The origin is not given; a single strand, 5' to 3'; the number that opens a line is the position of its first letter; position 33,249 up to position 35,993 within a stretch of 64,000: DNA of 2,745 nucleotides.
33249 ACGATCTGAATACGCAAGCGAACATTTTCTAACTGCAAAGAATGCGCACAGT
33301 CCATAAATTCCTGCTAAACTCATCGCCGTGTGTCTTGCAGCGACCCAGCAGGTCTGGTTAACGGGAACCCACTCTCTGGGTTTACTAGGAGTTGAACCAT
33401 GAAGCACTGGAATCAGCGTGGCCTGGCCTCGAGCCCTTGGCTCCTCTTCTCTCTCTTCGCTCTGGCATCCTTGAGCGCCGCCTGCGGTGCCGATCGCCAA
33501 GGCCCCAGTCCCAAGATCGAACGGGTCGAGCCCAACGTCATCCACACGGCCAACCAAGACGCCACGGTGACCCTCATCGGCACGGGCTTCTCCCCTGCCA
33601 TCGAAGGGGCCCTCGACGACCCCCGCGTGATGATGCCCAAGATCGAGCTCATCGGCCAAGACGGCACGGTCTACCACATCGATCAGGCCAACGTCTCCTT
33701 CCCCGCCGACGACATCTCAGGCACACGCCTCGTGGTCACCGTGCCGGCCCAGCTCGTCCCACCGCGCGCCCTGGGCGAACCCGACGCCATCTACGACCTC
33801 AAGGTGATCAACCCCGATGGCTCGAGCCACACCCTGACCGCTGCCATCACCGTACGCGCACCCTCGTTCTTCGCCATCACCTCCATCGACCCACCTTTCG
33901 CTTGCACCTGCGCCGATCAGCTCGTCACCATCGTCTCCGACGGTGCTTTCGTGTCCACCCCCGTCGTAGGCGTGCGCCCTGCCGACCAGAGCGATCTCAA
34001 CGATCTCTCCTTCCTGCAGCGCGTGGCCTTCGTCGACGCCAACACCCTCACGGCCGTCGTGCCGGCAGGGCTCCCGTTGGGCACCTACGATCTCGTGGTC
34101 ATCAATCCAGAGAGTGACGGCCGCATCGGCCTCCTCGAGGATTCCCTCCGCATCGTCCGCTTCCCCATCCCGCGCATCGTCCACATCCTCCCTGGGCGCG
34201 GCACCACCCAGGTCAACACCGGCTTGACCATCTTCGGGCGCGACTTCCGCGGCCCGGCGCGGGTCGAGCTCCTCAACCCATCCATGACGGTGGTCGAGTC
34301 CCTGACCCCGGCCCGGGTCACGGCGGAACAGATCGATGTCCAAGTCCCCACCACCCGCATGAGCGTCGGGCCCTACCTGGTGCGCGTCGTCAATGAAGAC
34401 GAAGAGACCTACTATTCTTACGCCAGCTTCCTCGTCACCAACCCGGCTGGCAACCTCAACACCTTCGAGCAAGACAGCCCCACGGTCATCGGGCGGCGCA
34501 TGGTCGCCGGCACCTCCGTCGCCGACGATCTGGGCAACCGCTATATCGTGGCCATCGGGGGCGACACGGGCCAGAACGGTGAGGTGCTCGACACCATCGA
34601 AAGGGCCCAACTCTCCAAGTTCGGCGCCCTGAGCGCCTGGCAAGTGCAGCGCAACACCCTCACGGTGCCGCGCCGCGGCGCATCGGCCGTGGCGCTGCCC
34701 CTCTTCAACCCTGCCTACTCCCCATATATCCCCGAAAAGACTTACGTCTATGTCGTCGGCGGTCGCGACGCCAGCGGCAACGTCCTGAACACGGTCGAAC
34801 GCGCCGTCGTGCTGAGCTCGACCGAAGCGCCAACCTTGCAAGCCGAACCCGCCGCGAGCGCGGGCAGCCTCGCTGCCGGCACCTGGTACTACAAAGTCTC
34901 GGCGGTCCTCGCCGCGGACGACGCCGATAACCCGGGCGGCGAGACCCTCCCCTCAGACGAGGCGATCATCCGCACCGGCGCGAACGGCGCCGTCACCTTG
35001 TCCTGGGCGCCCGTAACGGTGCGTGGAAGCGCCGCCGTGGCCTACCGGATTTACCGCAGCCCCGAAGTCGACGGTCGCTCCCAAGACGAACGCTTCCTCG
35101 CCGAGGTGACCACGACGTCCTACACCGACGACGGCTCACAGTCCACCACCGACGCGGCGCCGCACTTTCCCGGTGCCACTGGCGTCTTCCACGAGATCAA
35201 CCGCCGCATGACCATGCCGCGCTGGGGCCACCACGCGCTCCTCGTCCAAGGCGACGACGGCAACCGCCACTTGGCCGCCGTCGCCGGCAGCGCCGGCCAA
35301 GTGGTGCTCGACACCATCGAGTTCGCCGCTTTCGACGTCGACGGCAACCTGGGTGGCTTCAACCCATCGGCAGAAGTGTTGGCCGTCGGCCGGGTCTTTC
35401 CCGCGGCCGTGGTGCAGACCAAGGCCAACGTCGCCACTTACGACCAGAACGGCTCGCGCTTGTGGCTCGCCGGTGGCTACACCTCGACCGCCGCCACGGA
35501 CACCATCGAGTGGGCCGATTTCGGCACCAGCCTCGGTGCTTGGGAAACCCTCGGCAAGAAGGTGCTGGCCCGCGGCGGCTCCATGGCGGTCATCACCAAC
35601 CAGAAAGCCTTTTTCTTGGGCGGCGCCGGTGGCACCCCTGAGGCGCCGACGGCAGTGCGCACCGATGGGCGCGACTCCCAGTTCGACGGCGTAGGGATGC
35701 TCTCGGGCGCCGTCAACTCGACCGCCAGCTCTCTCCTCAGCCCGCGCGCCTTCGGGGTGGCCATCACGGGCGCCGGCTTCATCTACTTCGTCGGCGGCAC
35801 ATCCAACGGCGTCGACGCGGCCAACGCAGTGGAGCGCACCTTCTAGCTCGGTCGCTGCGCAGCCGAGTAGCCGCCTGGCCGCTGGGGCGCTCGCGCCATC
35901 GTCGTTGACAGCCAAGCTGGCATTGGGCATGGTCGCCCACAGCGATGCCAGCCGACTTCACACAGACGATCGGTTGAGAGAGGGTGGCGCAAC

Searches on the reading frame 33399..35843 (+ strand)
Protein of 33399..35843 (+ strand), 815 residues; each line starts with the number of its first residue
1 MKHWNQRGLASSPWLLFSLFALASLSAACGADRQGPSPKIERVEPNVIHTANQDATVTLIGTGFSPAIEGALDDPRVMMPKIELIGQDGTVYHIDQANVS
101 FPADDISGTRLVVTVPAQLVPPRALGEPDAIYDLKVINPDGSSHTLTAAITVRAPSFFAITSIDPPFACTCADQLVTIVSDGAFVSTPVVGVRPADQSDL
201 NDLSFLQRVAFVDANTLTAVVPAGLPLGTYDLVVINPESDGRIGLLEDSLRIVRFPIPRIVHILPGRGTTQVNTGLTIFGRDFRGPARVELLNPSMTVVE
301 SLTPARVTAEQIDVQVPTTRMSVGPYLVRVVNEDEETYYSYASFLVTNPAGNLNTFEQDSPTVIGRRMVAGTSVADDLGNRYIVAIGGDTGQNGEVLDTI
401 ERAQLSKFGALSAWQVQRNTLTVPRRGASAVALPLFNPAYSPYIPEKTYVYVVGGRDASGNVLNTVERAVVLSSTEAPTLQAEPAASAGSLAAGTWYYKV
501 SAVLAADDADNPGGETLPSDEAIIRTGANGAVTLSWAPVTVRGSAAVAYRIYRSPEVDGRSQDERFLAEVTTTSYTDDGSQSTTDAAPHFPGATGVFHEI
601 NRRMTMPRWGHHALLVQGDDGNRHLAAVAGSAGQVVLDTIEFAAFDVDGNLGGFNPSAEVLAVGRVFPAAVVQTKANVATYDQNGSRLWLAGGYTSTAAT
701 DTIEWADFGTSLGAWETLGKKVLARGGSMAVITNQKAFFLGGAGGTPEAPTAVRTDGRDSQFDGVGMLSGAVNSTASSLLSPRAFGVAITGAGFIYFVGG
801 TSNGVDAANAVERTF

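Call 10: search_protein_families(library=pfam, proteins=[window:33399-35843:+], max_evalue=0.01)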
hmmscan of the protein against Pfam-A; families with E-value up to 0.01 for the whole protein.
window:33399-35843:+ (815 aa): 3 families
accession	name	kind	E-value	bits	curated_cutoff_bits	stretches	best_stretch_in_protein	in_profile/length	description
PF01344.31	Kelch_1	-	2.3e-05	24.2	20.1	0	448-468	12-31/46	Kelch motif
PF01833.30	TIG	-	7.1e-05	23.2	20.9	0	258-339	1-77/84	IPT/TIG domain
PF13964.12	Kelch_6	-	0.00049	20.4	25.3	0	782-810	1-29/50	Kelch motif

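Call 79: search_protein_families(library=padloc, proteins=[window:33399-35843:+], max_evalue=0.001)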
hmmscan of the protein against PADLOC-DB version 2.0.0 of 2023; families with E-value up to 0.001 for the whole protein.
window:33399-35843:+ (815 aa): 0 families
